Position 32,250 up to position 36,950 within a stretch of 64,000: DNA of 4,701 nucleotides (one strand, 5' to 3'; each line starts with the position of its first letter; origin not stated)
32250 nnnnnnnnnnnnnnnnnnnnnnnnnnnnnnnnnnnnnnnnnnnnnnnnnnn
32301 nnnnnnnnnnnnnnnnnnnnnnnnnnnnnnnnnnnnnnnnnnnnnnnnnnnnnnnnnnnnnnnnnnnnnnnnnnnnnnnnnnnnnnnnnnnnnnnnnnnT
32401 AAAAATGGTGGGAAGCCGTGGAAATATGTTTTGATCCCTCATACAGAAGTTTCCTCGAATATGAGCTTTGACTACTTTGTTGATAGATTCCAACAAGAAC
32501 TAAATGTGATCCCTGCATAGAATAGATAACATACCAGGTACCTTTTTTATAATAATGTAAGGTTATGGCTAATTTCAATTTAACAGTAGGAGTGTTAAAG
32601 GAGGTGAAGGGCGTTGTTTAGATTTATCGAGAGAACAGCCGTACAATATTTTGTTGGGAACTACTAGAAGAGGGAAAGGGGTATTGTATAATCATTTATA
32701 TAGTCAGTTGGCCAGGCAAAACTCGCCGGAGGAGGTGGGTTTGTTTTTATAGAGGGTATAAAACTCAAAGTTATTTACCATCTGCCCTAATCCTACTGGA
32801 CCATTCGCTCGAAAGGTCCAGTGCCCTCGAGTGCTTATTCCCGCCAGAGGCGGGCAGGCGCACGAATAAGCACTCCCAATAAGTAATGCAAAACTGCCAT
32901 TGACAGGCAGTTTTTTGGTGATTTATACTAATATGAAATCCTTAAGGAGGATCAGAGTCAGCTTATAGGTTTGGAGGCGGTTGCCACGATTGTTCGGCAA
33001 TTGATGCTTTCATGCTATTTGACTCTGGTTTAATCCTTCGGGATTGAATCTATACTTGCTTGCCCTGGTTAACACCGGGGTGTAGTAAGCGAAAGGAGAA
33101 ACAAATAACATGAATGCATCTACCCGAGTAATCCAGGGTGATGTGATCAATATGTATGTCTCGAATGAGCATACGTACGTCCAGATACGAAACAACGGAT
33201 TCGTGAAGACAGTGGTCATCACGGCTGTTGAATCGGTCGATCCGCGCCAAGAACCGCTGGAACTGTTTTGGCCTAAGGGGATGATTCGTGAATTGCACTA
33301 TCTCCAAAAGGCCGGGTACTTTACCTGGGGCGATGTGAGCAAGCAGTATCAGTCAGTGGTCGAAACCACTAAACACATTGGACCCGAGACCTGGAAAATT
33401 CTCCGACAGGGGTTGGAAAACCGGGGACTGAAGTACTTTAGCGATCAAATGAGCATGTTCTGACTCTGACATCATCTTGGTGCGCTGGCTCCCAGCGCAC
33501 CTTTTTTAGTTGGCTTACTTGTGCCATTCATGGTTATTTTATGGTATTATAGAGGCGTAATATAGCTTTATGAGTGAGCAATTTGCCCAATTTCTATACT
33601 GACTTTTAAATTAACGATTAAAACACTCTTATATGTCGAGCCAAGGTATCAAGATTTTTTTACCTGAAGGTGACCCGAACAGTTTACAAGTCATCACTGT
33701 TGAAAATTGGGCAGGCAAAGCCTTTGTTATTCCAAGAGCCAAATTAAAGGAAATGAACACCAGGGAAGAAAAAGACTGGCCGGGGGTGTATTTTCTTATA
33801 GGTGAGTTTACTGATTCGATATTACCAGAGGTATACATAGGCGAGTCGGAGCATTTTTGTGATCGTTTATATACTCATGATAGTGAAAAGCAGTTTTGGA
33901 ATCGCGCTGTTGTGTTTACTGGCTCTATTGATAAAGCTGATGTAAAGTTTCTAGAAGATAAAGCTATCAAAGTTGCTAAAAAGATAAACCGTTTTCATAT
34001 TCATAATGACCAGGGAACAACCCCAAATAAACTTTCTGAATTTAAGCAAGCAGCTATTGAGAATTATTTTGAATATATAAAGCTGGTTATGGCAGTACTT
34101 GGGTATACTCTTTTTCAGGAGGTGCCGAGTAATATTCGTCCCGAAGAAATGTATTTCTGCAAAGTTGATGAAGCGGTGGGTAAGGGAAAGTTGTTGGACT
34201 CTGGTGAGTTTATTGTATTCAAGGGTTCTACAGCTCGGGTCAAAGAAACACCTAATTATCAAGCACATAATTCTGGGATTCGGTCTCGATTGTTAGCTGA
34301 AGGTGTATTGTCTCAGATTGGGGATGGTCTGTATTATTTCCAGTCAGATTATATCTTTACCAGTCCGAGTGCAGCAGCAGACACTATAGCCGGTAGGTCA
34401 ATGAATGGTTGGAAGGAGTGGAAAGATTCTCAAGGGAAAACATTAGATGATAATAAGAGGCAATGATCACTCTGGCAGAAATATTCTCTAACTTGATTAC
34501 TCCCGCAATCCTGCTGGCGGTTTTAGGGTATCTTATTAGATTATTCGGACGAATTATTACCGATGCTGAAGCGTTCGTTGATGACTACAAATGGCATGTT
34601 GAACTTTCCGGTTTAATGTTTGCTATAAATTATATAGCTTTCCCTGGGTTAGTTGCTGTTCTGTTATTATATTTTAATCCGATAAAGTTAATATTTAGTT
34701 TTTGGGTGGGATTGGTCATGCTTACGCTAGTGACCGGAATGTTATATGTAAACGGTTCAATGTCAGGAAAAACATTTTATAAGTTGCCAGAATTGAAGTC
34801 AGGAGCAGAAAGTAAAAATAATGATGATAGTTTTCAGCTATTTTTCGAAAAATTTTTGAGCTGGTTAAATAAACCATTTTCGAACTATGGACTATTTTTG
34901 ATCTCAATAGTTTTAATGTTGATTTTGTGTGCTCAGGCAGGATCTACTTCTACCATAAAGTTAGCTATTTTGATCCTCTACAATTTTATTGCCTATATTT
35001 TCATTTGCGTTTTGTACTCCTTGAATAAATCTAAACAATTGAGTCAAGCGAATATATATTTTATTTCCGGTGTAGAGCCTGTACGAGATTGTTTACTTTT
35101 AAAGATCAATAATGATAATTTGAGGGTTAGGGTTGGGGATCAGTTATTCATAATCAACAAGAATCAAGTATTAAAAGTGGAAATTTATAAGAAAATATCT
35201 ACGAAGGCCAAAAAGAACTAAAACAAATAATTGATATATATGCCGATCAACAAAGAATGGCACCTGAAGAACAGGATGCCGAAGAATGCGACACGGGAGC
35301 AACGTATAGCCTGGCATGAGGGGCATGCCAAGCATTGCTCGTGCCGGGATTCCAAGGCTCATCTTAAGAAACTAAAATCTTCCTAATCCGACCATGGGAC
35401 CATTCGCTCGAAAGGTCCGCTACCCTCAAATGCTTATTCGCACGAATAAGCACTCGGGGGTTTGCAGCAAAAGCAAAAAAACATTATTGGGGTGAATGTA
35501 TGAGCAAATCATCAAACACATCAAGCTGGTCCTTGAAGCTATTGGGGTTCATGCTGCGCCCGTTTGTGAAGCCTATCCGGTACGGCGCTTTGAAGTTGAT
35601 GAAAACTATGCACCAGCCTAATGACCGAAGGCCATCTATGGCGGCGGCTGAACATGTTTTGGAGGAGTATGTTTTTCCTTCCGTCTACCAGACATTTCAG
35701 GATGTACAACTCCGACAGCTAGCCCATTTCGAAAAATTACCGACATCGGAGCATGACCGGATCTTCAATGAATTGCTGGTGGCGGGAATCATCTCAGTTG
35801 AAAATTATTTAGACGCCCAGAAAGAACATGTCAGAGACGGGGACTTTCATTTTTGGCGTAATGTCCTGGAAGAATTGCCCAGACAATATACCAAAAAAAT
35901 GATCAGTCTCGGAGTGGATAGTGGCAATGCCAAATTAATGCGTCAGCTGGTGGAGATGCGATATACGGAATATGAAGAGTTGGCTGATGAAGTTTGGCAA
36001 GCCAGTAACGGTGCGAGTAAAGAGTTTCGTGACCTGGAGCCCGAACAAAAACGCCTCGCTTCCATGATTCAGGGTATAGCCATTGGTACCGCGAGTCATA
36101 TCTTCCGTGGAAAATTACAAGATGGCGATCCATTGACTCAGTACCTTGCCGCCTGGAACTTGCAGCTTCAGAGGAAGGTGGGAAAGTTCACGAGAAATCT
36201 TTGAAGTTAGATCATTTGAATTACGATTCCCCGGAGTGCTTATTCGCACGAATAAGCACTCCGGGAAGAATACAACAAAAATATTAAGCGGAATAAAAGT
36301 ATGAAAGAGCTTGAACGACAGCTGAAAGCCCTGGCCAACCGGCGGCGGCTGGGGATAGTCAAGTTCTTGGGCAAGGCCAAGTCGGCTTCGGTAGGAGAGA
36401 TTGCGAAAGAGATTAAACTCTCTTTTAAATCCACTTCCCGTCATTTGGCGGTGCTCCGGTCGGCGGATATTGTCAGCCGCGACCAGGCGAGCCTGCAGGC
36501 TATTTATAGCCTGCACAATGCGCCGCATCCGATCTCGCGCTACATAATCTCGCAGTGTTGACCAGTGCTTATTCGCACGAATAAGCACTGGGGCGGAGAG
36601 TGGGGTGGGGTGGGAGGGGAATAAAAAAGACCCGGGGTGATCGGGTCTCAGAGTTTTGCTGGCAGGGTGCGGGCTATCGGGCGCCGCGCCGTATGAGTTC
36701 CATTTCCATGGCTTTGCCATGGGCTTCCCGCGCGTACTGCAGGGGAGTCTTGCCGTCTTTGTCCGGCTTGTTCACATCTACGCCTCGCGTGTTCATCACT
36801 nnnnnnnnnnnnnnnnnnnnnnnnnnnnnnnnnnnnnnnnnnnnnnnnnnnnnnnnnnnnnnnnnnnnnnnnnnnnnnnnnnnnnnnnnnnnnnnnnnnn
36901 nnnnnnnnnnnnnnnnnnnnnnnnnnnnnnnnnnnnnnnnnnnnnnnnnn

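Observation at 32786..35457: GIY-YIG nuclease plus multi-pass membrane protein module bracketed by ~70-bp direct repeats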

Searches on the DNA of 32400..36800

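Call 72: search_rna_families(source=window, start=32400, end=36800, threshold=evalue, max_evalue=1)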
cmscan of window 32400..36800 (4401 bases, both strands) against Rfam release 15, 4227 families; matches with E-value up to 1: 2.
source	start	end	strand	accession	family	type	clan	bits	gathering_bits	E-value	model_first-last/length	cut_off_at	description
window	36227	36268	-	RF03913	mir-992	Gene; miRNA;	-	22.2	79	0.54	1-86/86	no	mir-992 microRNA precursor family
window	32831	32915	+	RF00624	P9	Gene;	-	20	43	0.55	1-74/74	no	Pseudomonas sRNA P9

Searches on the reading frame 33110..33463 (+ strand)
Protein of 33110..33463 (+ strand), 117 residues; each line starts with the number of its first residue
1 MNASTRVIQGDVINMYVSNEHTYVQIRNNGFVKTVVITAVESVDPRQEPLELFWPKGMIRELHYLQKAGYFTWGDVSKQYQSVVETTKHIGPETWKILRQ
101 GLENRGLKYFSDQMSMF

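Call 4: search_protein_families(library=pfam, proteins=[window:33110-33463:+], max_evalue=0.01)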
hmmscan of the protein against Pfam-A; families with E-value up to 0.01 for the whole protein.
window:33110-33463:+ (117 aa): 0 families

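Call 11: search_protein_families(library=padloc, proteins=[window:33110-33463:+], max_evalue=0.01)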
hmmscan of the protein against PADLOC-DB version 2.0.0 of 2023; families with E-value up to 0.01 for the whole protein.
window:33110-33463:+ (117 aa): 0 families

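Call 12: search_protein_families(library=ncbifam, proteins=[window:33110-33463:+], max_evalue=0.01)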
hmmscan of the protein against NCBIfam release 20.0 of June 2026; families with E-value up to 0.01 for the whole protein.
window:33110-33463:+ (117 aa): 0 families

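Call 62: search_protein_families(library=phrogs, proteins=[window:33110-33463:+], max_evalue=0.01)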
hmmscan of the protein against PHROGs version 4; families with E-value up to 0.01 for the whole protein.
window:33110-33463:+ (117 aa): 0 families

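Call 85: search_dna_similar(query=window:33110-33463:+, collection=phages, mode=protein, max_evalue=0.01, max_rows=10)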
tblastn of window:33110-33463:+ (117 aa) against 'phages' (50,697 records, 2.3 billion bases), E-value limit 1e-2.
No match.

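Call 101: search_solved_structures(query=window:33110-33463:+, max_evalue=1)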
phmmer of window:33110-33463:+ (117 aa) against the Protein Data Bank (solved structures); distinct sequences matched with E-value up to 1: 1.
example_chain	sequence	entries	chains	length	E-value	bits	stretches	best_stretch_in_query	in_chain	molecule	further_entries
7f4t_B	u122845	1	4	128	0.14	15.7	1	54-103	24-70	Ptep2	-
